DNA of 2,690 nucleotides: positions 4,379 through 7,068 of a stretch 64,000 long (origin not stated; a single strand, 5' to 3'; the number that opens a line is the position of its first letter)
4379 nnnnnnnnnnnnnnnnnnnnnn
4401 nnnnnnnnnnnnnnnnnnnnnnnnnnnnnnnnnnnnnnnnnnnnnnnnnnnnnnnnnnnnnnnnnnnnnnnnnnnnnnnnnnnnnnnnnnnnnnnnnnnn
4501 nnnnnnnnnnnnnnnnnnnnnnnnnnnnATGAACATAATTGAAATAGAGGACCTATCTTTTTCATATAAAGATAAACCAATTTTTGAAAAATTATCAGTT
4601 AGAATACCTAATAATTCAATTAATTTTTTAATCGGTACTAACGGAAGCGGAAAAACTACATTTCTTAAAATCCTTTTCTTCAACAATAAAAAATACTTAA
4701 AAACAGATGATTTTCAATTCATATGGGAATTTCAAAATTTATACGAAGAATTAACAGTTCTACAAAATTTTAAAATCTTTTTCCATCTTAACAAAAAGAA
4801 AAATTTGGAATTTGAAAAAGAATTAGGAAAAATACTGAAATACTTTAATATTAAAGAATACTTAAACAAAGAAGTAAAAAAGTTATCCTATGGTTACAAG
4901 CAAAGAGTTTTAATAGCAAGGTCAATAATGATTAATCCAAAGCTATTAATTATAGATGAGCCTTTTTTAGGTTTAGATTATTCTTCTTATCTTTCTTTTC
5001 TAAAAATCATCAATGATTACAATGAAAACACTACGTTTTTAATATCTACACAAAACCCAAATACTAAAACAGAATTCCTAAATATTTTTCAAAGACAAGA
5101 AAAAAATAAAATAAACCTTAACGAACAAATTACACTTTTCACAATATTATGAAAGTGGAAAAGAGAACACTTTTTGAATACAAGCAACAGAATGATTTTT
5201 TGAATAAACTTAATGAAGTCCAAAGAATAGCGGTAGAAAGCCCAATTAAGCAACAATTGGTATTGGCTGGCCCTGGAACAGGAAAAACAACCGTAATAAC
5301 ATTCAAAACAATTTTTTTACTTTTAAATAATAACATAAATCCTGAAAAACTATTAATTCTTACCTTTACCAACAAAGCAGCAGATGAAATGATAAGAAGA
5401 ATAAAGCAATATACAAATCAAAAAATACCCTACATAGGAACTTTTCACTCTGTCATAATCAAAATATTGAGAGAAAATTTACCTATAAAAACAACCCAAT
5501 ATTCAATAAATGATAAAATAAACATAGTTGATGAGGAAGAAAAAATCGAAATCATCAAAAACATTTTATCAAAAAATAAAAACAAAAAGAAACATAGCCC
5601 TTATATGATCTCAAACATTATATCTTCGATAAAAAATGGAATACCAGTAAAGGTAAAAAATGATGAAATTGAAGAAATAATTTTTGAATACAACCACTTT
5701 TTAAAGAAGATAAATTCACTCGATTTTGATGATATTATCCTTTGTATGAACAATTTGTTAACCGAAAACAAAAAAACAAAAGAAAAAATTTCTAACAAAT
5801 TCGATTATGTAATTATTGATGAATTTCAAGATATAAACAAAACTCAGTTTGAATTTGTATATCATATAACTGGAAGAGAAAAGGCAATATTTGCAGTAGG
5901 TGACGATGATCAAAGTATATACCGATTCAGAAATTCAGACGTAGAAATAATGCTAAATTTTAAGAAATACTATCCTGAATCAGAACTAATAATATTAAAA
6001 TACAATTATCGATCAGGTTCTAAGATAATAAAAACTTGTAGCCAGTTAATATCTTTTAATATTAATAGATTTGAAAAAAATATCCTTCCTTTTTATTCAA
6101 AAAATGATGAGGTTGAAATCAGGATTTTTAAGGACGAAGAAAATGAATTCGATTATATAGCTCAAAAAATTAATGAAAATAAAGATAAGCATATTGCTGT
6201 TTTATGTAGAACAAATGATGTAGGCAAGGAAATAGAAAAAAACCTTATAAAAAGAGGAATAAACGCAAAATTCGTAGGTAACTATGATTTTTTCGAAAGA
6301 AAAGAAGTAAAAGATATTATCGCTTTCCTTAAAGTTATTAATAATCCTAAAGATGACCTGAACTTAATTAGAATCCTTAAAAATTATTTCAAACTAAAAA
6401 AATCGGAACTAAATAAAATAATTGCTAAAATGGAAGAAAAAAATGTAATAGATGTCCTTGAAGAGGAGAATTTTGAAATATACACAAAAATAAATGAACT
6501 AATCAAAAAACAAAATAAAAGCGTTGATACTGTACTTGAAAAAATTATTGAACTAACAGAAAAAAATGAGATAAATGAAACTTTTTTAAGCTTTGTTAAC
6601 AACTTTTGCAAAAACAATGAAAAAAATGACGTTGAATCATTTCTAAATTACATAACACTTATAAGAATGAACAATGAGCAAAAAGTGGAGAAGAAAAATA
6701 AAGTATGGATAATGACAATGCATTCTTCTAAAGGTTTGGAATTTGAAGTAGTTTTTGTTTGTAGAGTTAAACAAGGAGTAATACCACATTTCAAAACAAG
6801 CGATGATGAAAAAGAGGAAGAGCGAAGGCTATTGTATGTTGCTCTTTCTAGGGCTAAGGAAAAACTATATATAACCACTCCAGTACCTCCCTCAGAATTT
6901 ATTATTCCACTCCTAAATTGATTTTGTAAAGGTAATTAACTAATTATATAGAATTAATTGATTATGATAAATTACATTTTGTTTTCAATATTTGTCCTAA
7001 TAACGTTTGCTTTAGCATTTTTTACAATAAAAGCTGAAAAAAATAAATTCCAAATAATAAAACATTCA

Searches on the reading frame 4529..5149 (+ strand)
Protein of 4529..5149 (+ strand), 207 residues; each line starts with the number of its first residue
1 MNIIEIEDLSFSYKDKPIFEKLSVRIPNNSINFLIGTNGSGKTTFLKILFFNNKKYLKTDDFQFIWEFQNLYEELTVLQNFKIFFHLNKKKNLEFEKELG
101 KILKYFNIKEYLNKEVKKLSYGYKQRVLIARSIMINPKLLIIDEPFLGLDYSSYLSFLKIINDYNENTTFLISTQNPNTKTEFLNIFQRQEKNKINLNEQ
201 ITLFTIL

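Call 3: search_protein_families(library=pfam, proteins=[window:4529-5149:+], max_evalue=1)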
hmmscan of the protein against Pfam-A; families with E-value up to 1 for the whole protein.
window:4529-5149:+ (207 aa): 13 families
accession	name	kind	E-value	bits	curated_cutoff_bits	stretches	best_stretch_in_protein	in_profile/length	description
PF00005.33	ABC_tran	-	4.6e-20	73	25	1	20-146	2-136/137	ABC transporter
PF13304.12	AAA_21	-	3.5e-09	37.6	27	2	31-51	1-21/304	AAA domain, putative AbiEii toxin, Type IV TA system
PF02463.25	SMC_N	-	0.0004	20.3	40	1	27-51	22-46/220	RecF/RecN/SMC N terminal domain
PF13175.12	AAA_15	-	0.0015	18.6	32.1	1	22-124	17-148/374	AAA ATPase domain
PF13401.12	AAA_22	-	0.0023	18.7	27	1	30-144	6-92/130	AAA domain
PF13555.12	AAA_29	-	0.0077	16.4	27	1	19-46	12-39/61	P-loop containing region of AAA domain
PF13173.12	AAA_14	-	0.0085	16.5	27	1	29-74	2-53/129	AAA domain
PF05729.18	NACHT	-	0.045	14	26.7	1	33-66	4-40/167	NACHT domain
PF13238.12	AAA_18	-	0.063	14.2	29.4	1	33-74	2-40/128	AAA domain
PF10662.15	PduV-EutP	-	0.092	13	21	1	33-65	5-37/143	Ethanolamine utilisation - propanediol utilisation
PF03969.22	AFG1_ATPase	-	0.1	12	27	1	18-80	52-111/361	AFG1-like ATPase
PF19263.5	DUF5906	-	0.11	13.6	27.6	1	34-69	1-40/114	Family of unknown function (DUF5906)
PF01695.23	IstB_IS21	-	0.14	12.1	24.1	1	132-177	150-195/238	IstB-like ATP binding protein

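Call 4: search_protein_families(library=ncbifam, proteins=[window:4529-5149:+], max_evalue=1)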
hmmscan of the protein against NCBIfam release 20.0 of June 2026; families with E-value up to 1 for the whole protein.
window:4529-5149:+ (207 aa): 186 families (the best 25 are shown)
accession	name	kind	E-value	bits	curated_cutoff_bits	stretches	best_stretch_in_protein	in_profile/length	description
TIGR03608.1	L_ocin_972_ABC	subfamily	4.3e-26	91.7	254.85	2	54-181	70-198/206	putative bacteriocin export ABC transporter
TIGR02673.1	FtsE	equivalog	2.8e-25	89.3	264.85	2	69-177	88-197/214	cell division ATP-binding protein FtsE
TIGR02211.1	LolD_lipo_ex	equivalog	1.6e-24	86.6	307.75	2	52-181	75-206/221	lipoprotein-releasing ABC transporter ATP-binding protein LolD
TIGR03740.1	galliderm_ABC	subfamily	5.7e-24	85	309.75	1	5-173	2-180/223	lantibiotic protection ABC transporter ATP-binding subunit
TIGR01188.1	drrA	subfamily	9.6e-23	80.9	312.45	2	67-176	73-183/302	daunorubicin resistance ABC transporter, ATP-binding protein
NF047568.1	PSM_export_PmtC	equivalog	2.1e-22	79.9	375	1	5-168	2-169/290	phenol-soluble modulin export ABC transporter ATP-binding protein PmtC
TIGR00972.1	3a0107s01c2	equivalog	1.1e-21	77.3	343.2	2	89-177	113-203/248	phosphate ABC transporter ATP-binding protein PstB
TIGR03864.1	PQQ_ABC_ATP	hypoth_equivalog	1.5e-21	76.9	302.25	2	70-165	84-179/236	ABC transporter, ATP-binding subunit, PQQ-dependent alcohol dehydrogenase system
NF043075.1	MMSYN1_0197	equivalog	2.1e-21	76.3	550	1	2-151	1-165/341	spermidine/putrescine ABC transporter ATP-binding protein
TIGR04406.1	LPS_export_lptB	equivalog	2.1e-21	76.3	240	2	70-176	86-194/239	LPS export ABC transporter ATP-binding protein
NF000355.4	ribo_prot_ABC_F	equivalog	4.2e-21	75.4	380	1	2-166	312-477/499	ribosomal protection-like ABC-F family protein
TIGR02982.1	heterocyst_DevA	subfamily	1.4e-20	73.8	295.8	2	63-175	85-200/220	ABC exporter ATP-binding subunit, DevA family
NF040873.1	AztA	equivalog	3.4e-20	72.4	220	2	96-169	97-171/191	zinc ABC transporter ATP-binding protein AztA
NF041774.1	tung_ATPbind_TupC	equivalog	5.5e-20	71.6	400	1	4-173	1-185/319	tungstate ABC transporter ATP-binding protein TupC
NF033858.1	ABC2_perm_RbbA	equivalog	2e-19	69.1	1050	2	70-174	349-455/909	ribosome-associated ATPase/putative transporter RbbA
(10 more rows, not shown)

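Call 74: search_protein_families(library=padloc, proteins=[window:4529-5149:+], max_evalue=0.001)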
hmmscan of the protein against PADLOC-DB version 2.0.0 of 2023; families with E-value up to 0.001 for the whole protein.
window:4529-5149:+ (207 aa): 21 families
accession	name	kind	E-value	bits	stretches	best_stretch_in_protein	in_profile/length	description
PDLC04135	mad3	-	5.4e-23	80.1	2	92-182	237-329/374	mads_3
PDLC04164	AriA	-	6.2e-14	50.2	2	17-103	13-101/253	-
PDLC02980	AriA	-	2.4e-10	38.9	2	62-178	153-301/304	-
PDLC04175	HEC-01A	-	3.2e-09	34.3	2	136-190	268-318/363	-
PDLC04140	mad8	-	2.8e-07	28.4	1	18-165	16-224/314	mads_8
PDLC02915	ATPase-Toprim_I-B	-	1.9e-06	25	0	19-95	14-83/623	-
PDLC02979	AriA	-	5.7e-06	24.4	1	21-126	16-146/373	-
PDLC02914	ATPase-Toprim_I-B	-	1.3e-05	22.6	1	22-119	18-102/443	-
PDLC04213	HEC-02A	-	2.1e-05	22.2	1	17-97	12-90/337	-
PDLC00067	GajA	-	0.0002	17.9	1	29-70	24-67/604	AAA ATPase domain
PDLC04541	PDC-M25A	-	0.00027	18.2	1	24-85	16-80/380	-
PDLC02335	AbiLi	-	0.00029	18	0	32-178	79-239/326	AbiLi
PDLC04177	HEC-01A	-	0.00036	17.7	0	22-49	19-46/393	-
PDLC04608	PDC-M38A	-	0.00037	18.3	0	29-122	25-123/367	-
PDLC00284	PtuA1|PtuA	-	0.00038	17.4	1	17-47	71-101/545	AAA ATPase domain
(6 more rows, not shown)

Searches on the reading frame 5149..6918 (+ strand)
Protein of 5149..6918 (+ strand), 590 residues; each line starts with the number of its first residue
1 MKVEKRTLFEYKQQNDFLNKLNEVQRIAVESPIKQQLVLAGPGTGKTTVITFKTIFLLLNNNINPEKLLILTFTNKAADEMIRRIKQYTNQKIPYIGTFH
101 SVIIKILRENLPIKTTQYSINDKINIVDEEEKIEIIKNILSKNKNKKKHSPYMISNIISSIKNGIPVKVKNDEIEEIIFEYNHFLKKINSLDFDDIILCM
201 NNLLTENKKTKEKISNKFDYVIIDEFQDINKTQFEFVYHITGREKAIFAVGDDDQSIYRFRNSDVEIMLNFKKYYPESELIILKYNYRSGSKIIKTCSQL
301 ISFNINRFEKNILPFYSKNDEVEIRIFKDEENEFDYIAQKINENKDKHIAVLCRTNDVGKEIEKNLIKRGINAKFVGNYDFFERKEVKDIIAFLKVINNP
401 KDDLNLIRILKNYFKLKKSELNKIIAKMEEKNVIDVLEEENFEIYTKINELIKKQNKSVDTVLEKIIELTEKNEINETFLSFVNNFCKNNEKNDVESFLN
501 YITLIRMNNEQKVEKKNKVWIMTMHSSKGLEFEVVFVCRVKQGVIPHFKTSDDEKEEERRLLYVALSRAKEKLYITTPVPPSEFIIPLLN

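Call 3: search_protein_families(library=pfam, proteins=[window:5149-6918:+], max_evalue=1)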
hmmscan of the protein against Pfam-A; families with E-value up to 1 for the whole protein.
window:5149-6918:+ (590 aa): 12 families
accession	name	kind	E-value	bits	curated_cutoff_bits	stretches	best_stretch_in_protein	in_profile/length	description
PF00580.27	UvrD-helicase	-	6.6e-65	219.9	23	1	21-275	1-270/271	UvrD/REP helicase N-terminal domain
PF13361.12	UvrD_C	-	3.3e-53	181.8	25.6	2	281-473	1-201/350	UvrD-like helicase C-terminal domain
PF13245.12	AAA_19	-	1.1e-24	87.6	25.1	1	25-261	1-134/134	AAA domain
PF01443.25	Viral_helicase1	-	3.7e-14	53.5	21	2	487-576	148-227/228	Viral superfamily 1 RNA helicase core domain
PF13538.12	UvrD_C_2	-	5.3e-13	49.1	27.4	1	519-575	2-51/52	UvrD-like helicase C-terminal domain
PF13086.12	AAA_11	-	2.1e-10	41.3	27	1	20-225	1-221/257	AAA domain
PF13604.12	AAA_30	-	1.8e-06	28.3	27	2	21-85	2-66/191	AAA domain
PF00270.35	DEAD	-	0.0012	19.1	26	1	23-92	2-73/167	DEAD/DEAH box helicase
PF13087.12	AAA_12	-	0.0016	18.5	27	1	461-575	83-190/195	AAA domain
PF14973.11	TINF2_N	-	0.056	14.2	29.4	1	417-493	31-107/149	TERF1-interacting nuclear factor 2 N-terminus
PF13401.12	AAA_22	-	0.067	13.9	27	0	220-242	87-109/130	AAA domain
PF19251.4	DUF5899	-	0.31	11.5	25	1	16-75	5-66/137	Minor capsid protein P2, DUF5899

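Call 4: search_protein_families(library=ncbifam, proteins=[window:5149-6918:+], max_evalue=1)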
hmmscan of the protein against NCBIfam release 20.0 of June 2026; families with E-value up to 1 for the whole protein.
window:5149-6918:+ (590 aa): 19 families
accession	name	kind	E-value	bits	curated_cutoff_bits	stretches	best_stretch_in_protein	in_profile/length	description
TIGR01073.1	pcrA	equivalog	1.8e-119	400.2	911.2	2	17-476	1-472/725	DNA helicase PcrA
TIGR01074.1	rep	equivalog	3.5e-95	319.7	951.45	2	20-483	1-479/668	DNA helicase Rep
NF008743.0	PRK11773.1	equivalog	6.5e-94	315.7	965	2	15-410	4-411/720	DNA helicase II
TIGR01075.1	uvrD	equivalog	4.1e-91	306.4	1144.45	2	18-410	2-406/715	DNA helicase II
NF008172.0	PRK10919.1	equivalog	1.7e-72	244.7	1168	2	20-412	2-408/673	DNA helicase Rep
NF008276.0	PRK11054.1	equivalog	8.5e-47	160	543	3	152-358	372-572/684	DNA helicase IV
TIGR02785.1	addA_Gpos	equivalog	6.1e-43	146.9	707.65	5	175-300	342-479/1234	helicase-exonuclease AddAB subunit AddA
TIGR00609.1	recB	equivalog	1.8e-41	142.3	696.05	3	138-311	285-465/1175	exodeoxyribonuclease V subunit beta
TIGR02784.1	addA_alphas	equivalog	1.3e-34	119.8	860.75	4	177-299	347-491/1138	double-strand break repair helicase AddA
NF010485.0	PRK13909.1-2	equivalog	1.5e-33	116.1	650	3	174-538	281-630/909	RecB-like helicase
NF010487.0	PRK13909.1-4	equivalog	5e-25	87.9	759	2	184-538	291-630/924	RecB-like helicase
NF008128.0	PRK10876.1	equivalog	2.4e-16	58.6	1697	2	179-317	337-477/1181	exodeoxyribonuclease V subunit beta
NF041254.1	motor_HelR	exception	4.2e-08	31.9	750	2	175-303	475-601/706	RNA polymerase recycling motor ATPase HelR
TIGR01447.1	recD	equivalog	1.8e-06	26.8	310.15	2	22-91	150-222/597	exodeoxyribonuclease V subunit alpha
NF053713.1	helicas_STM2767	equivalog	4.4e-05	22.1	550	1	189-264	291-362/665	STM2767 family DEAD/DEAH box helicase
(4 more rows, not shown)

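Call 74: search_protein_families(library=padloc, proteins=[window:5149-6918:+], max_evalue=0.001)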
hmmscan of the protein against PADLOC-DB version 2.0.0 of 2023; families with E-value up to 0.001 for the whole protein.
window:5149-6918:+ (590 aa): 52 families (the best 25 are shown)
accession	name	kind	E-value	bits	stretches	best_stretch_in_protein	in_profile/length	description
PDLC03802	RTasHel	-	3.2e-81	272.1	2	19-516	4-483/675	DRT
PDLC00114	GajB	-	1.4e-80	269.6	2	16-492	3-495/635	UrvD helicase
PDLC00132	GajB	-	6e-76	254.4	1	20-578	3-601/625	UrvD helicase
PDLC00117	GajB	-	3.6e-74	248.3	1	21-576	16-573/604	UrvD helicase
PDLC00127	GajB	-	1.3e-59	200.2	1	18-575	6-564/594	UrvD helicase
PDLC00103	GajB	-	2.7e-57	193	1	29-577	25-576/612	UrvD helicase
PDLC00129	GajB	-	9.2e-46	154.6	1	12-576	3-572/594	UrvD helicase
PDLC00130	GajB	-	8.8e-43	144.4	2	20-302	3-291/589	UrvD helicase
PDLC00119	GajB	-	4.2e-41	139.5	1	29-578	14-544/565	UrvD helicase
PDLC00121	GajB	-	1.3e-38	130.9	2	24-376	9-363/565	UrvD helicase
PDLC00123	GajB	-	2.5e-38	130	1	25-576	9-506/540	UrvD helicase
PDLC00107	GajB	-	8.2e-38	128.4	1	20-577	15-556/587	UrvD helicase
PDLC00112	GajB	-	4.7e-35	119.2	2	30-300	15-294/581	UrvD helicase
PDLC00104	GajB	-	5e-35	119.3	2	34-447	16-401/574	UrvD helicase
PDLC00122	GajB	-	3.7e-33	113.2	2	37-448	20-391/502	UrvD helicase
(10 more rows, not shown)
